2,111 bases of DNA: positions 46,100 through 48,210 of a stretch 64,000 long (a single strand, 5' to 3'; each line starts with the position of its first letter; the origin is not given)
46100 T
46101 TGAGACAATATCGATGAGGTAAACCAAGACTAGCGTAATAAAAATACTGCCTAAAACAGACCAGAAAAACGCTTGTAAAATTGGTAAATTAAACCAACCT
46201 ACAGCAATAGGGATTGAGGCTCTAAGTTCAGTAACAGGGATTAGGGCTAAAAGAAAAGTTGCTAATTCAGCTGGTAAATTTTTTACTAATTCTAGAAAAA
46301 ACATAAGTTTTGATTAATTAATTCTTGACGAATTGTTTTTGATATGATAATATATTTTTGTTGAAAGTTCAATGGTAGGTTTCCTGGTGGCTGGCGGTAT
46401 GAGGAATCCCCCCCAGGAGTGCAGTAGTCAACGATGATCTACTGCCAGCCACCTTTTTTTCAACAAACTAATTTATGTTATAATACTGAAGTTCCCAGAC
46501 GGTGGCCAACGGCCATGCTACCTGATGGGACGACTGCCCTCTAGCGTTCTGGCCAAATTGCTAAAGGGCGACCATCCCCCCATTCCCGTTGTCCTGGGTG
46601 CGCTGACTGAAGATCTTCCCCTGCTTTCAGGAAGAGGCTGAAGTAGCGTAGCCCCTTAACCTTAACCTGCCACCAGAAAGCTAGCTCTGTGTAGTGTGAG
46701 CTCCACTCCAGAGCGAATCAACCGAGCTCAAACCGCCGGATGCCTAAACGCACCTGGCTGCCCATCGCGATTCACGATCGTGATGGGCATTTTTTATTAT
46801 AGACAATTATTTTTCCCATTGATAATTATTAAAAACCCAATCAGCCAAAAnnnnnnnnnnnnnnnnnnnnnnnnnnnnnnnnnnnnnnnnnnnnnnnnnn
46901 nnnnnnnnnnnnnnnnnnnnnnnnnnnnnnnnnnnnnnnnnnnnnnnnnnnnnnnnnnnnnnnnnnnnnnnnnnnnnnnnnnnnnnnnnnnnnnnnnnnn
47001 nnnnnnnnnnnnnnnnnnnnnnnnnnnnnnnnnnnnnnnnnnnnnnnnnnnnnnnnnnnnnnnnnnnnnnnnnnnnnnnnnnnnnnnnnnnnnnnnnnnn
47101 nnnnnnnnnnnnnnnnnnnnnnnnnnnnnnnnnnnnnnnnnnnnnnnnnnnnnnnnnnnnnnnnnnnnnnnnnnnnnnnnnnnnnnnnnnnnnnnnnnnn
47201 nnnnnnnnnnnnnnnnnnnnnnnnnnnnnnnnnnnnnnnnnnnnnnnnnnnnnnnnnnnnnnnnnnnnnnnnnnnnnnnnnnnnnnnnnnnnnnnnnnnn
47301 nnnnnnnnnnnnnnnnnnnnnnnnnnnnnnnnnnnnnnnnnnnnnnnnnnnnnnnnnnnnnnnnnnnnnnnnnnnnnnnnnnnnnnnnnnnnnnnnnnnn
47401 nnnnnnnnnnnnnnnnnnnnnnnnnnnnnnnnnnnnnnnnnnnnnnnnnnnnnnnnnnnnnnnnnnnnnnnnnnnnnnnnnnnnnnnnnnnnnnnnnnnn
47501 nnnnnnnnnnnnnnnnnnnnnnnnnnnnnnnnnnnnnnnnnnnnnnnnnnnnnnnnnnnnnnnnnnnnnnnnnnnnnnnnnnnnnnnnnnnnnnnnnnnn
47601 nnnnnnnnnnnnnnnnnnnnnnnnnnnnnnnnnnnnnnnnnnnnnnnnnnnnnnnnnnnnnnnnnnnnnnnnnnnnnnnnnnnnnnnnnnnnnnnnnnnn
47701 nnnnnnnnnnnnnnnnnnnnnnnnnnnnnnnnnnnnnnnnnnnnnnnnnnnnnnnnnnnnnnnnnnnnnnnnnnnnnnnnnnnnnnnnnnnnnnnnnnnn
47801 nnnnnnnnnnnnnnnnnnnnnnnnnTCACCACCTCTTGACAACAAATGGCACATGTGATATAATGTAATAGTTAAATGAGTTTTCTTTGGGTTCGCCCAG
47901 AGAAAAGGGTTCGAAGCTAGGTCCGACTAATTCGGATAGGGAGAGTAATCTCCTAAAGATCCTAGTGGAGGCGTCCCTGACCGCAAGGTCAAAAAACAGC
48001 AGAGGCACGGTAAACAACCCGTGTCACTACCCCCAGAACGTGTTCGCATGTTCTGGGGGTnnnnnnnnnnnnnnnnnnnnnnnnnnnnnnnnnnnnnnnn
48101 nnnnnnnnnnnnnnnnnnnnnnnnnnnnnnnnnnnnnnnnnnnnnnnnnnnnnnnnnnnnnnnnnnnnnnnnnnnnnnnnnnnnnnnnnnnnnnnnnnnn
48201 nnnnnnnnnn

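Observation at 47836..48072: Perfect sigma-70 promoter driving an about 200-nt multi-hairpin RNA with UUCG and GCAA tetraloops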

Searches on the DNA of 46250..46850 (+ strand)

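Call 16: search_rna_families(source=window, start=46250, end=46850, threshold=evalue, max_evalue=10, show_alignments=3)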
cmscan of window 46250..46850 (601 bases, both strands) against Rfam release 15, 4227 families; matches with E-value up to 10: 2.
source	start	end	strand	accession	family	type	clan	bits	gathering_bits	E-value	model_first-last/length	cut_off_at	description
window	46759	46841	-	RF02822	Srn266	Gene; sRNA;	-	20.8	63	0.7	1-112/112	no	Streptococcus RNA 266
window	46303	46427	-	RF02192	TCL6_2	Gene; lncRNA;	-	14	45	7.1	1-126/126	no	T-cell leukemia/lymphoma 6 conserved region 2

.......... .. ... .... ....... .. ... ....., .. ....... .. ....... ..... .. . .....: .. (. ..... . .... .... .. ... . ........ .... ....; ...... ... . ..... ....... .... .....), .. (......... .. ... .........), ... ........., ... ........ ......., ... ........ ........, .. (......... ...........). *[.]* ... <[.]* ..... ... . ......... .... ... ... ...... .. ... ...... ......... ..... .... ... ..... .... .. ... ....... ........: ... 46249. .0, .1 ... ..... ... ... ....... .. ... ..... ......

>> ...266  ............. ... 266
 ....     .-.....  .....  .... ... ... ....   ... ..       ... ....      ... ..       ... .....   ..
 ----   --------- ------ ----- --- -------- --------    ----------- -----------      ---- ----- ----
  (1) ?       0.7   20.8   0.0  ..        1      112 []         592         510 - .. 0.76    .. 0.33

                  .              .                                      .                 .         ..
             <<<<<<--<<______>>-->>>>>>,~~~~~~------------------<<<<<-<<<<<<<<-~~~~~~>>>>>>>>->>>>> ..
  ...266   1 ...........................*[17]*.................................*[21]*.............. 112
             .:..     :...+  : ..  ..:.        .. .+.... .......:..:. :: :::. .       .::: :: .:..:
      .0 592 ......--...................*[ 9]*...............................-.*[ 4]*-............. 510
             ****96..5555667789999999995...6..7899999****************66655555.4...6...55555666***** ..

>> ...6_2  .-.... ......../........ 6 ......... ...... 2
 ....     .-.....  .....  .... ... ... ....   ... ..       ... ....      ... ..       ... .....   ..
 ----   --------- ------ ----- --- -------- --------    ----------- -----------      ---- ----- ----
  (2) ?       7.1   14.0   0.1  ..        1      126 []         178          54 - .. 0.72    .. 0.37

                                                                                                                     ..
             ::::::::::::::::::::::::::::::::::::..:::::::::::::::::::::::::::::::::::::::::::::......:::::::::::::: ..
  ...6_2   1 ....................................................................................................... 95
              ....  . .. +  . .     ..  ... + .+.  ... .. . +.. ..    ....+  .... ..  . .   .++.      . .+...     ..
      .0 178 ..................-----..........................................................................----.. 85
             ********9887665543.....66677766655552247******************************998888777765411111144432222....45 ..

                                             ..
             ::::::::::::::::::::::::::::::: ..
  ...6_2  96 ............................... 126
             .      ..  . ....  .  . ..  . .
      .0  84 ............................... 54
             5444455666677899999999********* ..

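Call 52: search_dna_similar(query=window:46340-46800:+, collection=phages, mode=distant, max_evalue=1)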
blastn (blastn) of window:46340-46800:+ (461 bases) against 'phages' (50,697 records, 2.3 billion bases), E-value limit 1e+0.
No match.

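Call 53: search_dna_similar(query=window:46340-46800:+, collection=plasmids, mode=distant, max_evalue=1)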
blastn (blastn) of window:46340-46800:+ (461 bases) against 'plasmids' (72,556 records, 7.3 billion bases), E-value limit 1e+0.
No match.

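Call 68: search_rna_families(source=window, start=46345, end=46800, threshold=evalue, max_evalue=10, show_alignments=0)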
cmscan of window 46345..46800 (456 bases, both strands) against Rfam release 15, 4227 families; matches with E-value up to 10: 1.
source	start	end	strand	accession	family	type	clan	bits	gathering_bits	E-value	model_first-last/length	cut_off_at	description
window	46759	46789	+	RF01527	CrfA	Gene; sRNA;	-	12.6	38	8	93-123/136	no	Caulobacter sRNA CrfA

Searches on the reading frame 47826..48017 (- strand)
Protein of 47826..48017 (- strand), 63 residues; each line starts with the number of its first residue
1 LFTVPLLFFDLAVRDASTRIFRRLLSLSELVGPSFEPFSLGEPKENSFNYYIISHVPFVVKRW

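Call 80: find_homologous_proteins(query=window:47826-48017:-, max_evalue=1)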
Query window:47826-48017:-: no candidate shares three 5-residue words with the query. No homologue found.

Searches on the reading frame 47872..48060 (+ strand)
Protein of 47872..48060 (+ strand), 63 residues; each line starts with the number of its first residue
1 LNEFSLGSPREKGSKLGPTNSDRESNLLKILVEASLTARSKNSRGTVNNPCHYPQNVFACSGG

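Call 58: search_protein_representatives(protein=window:47872-48060:+)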
Query: 63 residues. Proteins with E-value up to 0.001 (for the whole library): 0; up to 1e-10: 0; up to 1e-30: 0. The best 0 are listed.
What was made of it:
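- Tried and rejected: Translated-ORF trick: the + frame against 1.84 billion protein representatives and the - strand 63-aa ORF against 5.8 billion clusters both found nothing (calls 58, 80).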
